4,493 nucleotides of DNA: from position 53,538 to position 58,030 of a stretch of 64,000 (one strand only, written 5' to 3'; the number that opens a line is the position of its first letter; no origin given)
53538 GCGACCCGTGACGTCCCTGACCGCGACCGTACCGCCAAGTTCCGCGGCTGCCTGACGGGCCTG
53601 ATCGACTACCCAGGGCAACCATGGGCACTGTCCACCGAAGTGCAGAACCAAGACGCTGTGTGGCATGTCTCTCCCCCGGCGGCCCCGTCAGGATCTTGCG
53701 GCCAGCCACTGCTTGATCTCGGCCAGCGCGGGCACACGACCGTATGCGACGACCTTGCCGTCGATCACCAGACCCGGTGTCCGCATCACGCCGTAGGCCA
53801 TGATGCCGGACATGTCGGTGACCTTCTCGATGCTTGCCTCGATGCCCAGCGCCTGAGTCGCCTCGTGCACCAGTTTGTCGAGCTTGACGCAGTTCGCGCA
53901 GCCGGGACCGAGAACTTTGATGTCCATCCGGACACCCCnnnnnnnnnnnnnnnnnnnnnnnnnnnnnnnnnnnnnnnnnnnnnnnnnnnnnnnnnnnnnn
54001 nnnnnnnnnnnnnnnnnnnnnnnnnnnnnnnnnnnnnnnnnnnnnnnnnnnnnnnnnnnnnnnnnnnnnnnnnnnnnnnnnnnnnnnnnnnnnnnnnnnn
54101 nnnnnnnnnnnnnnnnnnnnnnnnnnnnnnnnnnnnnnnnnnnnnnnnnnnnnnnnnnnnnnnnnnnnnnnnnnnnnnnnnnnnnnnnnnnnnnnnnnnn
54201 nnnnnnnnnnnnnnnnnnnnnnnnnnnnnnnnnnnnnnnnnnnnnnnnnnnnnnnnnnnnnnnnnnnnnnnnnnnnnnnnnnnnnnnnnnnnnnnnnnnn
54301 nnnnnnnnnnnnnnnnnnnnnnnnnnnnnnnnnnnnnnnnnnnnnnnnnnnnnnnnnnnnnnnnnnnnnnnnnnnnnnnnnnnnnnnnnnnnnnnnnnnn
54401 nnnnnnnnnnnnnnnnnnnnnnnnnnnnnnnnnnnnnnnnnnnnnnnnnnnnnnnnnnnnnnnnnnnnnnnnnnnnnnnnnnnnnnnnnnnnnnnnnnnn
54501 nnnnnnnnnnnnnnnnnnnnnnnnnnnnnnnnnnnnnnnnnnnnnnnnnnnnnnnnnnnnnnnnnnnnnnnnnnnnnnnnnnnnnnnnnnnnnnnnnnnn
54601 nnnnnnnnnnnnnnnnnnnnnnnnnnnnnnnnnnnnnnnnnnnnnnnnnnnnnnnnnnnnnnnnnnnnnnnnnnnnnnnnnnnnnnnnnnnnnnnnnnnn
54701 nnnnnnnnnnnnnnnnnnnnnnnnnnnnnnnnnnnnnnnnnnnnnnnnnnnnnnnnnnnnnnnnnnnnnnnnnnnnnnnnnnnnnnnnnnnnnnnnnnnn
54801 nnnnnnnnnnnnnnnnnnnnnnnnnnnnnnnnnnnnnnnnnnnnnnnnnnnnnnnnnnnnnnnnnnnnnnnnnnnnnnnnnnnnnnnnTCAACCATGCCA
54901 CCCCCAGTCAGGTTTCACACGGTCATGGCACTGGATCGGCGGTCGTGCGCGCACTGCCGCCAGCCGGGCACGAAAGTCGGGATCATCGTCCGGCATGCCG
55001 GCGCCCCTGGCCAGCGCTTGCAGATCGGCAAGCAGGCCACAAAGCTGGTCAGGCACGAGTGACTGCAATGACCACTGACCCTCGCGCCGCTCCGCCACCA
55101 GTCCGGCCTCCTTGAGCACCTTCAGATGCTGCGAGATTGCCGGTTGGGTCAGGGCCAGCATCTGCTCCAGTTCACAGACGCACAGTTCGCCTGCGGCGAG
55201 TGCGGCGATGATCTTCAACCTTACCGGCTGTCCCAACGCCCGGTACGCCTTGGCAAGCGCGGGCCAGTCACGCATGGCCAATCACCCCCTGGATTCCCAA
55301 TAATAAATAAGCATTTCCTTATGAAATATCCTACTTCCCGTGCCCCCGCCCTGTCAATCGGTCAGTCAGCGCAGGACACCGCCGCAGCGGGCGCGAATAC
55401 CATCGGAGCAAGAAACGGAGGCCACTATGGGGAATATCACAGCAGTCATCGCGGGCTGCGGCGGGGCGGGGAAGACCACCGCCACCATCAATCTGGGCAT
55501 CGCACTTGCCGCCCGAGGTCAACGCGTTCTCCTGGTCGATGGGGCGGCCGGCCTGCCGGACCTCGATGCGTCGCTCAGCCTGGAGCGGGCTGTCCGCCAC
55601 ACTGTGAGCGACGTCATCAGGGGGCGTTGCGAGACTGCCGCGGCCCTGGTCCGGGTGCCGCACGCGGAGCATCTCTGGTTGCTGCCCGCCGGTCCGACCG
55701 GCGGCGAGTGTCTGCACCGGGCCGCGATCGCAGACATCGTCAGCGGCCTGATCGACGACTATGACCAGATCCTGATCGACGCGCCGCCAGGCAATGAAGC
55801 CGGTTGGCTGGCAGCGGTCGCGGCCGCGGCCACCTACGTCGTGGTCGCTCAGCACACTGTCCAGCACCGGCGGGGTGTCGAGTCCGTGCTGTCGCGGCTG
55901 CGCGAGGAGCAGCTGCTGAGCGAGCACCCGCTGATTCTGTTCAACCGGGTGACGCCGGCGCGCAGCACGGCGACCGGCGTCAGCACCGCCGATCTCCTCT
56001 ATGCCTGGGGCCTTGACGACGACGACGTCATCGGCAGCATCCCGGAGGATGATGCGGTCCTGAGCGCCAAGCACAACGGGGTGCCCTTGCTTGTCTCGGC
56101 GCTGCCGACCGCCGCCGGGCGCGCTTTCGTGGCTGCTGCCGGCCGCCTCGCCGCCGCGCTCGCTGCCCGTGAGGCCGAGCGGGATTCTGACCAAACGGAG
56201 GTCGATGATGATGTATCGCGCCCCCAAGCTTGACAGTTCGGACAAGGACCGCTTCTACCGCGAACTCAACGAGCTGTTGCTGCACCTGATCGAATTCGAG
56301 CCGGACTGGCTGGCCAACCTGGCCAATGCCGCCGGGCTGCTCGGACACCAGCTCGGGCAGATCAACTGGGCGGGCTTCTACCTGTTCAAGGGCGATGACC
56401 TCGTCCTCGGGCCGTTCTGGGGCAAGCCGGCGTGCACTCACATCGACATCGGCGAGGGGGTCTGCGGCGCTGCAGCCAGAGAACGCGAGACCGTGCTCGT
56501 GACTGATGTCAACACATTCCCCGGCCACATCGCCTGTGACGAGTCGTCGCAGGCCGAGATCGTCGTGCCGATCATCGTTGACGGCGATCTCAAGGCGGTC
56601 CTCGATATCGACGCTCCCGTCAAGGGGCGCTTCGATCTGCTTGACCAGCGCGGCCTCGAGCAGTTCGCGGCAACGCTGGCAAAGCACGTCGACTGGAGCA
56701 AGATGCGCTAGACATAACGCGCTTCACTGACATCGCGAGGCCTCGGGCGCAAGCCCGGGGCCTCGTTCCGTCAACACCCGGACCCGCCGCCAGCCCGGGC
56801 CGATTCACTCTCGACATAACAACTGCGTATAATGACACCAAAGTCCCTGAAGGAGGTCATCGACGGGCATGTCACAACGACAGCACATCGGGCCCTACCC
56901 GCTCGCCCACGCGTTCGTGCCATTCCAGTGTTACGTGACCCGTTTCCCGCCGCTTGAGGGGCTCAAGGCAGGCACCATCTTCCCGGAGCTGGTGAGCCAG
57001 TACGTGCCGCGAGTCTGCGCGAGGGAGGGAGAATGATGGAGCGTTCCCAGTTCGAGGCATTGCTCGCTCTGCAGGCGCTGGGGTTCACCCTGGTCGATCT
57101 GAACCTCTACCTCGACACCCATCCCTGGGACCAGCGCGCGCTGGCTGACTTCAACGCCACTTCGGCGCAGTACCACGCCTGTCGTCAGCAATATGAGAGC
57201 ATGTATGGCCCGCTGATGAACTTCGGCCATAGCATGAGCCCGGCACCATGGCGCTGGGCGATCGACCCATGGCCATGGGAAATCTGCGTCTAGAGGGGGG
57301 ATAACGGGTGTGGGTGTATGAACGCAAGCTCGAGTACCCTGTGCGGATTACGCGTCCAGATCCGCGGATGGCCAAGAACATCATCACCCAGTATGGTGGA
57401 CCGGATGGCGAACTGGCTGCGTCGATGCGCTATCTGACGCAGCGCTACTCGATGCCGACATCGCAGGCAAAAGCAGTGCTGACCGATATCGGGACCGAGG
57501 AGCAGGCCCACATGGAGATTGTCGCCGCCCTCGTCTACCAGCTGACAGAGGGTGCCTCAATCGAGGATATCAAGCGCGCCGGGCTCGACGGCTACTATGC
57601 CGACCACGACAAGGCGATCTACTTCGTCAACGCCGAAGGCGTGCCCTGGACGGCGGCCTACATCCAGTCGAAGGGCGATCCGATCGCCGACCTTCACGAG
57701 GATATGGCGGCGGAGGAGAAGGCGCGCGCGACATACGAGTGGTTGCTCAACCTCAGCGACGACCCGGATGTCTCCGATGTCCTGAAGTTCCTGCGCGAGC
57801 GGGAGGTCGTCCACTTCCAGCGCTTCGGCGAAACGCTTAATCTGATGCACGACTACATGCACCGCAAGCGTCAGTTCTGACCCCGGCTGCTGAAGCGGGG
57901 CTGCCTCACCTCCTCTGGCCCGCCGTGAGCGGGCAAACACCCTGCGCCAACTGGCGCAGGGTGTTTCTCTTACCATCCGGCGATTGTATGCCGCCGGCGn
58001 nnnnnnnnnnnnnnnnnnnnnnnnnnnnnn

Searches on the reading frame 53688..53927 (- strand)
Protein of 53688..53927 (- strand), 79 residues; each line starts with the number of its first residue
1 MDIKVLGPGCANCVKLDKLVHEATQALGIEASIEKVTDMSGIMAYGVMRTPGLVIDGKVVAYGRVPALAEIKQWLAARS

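Call 65: search_protein_families(library=pfam, proteins=[window:53688-53927:-], max_evalue=0.001)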
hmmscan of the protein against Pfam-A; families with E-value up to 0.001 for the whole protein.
window:53688-53927:- (79 aa): 1 family
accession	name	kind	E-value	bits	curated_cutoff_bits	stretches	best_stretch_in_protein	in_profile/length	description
PF13192.12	Thioredoxin_3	-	6.1e-30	103.5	24.8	1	1-75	1-75/76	Thioredoxin domain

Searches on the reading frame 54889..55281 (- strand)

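Call 65: search_protein_families(library=pfam, proteins=[window:54889-55281:-], max_evalue=0.001)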
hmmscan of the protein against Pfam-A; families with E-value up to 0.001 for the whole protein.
window:54889-55281:- (130 aa): 4 families
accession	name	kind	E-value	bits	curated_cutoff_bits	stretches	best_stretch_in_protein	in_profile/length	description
PF01022.26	HTH_5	-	1.1e-17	64.1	22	1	19-62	2-45/47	Bacterial regulatory protein, arsR family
PF12840.13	HTH_20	-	1e-08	35.4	27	1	16-64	1-50/51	Helix-turn-helix domain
PF12802.13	MarR_2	-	2.4e-05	24.9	27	1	24-67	10-55/61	MarR family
PF13601.12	HTH_34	-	0.00086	19.9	27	0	20-63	1-45/80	Winged helix DNA-binding domain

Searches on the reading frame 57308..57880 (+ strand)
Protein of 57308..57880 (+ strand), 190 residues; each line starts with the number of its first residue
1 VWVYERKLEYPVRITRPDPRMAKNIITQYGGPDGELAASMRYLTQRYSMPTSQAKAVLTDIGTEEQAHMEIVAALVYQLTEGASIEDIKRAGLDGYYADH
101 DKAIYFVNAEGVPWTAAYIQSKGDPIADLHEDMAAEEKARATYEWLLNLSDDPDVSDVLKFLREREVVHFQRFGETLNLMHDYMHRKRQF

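Call 65: search_protein_families(library=pfam, proteins=[window:57308-57880:+], max_evalue=0.001)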
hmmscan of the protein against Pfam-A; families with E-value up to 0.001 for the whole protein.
window:57308-57880:+ (190 aa): 1 family
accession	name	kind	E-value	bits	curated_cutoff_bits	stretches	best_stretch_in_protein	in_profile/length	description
PF05067.18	Mn_catalase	-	7.4e-60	202.8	27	1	1-180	1-194/284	Manganese containing catalase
